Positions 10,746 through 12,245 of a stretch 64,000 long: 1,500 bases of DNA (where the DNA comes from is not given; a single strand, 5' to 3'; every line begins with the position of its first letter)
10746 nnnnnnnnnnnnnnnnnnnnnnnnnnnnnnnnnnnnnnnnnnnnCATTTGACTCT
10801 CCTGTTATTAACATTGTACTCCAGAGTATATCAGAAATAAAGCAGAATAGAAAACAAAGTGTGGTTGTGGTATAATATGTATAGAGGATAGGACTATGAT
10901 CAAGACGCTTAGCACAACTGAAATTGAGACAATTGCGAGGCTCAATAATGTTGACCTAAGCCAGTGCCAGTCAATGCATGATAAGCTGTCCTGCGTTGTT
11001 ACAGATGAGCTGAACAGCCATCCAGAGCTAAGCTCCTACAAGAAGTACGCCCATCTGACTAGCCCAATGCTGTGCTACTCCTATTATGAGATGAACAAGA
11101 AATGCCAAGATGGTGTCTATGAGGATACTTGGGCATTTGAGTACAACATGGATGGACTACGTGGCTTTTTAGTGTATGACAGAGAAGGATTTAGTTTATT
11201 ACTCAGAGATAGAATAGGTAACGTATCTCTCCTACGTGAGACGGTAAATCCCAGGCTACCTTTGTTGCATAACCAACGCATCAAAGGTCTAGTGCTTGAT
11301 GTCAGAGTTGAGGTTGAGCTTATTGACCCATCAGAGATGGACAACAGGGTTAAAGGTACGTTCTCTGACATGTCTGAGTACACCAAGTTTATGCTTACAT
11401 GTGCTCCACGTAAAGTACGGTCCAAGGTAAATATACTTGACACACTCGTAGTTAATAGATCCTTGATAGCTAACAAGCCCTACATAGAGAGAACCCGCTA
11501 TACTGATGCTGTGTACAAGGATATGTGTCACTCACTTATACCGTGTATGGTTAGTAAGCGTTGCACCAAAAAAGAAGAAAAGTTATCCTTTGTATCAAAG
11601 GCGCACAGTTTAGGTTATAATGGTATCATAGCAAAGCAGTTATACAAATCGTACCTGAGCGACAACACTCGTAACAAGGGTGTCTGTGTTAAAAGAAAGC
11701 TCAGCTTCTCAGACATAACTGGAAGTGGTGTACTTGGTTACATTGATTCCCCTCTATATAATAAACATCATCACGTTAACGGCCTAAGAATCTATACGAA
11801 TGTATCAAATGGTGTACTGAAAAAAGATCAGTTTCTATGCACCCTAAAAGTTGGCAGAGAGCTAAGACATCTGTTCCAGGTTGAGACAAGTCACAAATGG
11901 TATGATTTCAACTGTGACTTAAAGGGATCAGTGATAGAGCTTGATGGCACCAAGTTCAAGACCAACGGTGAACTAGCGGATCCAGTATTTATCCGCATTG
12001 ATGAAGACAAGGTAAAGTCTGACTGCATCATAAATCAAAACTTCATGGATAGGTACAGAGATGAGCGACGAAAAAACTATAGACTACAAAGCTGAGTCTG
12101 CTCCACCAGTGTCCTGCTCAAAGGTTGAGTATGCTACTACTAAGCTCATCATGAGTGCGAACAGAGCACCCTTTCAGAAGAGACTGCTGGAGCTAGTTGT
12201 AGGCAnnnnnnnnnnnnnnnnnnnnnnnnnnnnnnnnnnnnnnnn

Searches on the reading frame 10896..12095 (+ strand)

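Call 9: search_protein_families(library=phrogs, proteins=[window:10896-12095:+], max_evalue=0.00001)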
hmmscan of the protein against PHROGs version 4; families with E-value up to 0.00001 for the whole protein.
window:10896-12095:+ (399 aa): 0 families

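Call 12: search_protein_families(library=pfam, proteins=[window:10896-12095:+], max_evalue=0.01)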
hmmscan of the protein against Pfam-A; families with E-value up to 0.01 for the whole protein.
window:10896-12095:+ (399 aa): 1 family
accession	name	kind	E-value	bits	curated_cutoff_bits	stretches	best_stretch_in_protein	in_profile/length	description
PF01068.26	DNA_ligase_A_M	-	7e-08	32.8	26.2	1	57-258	1-196/204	ATP dependent DNA ligase domain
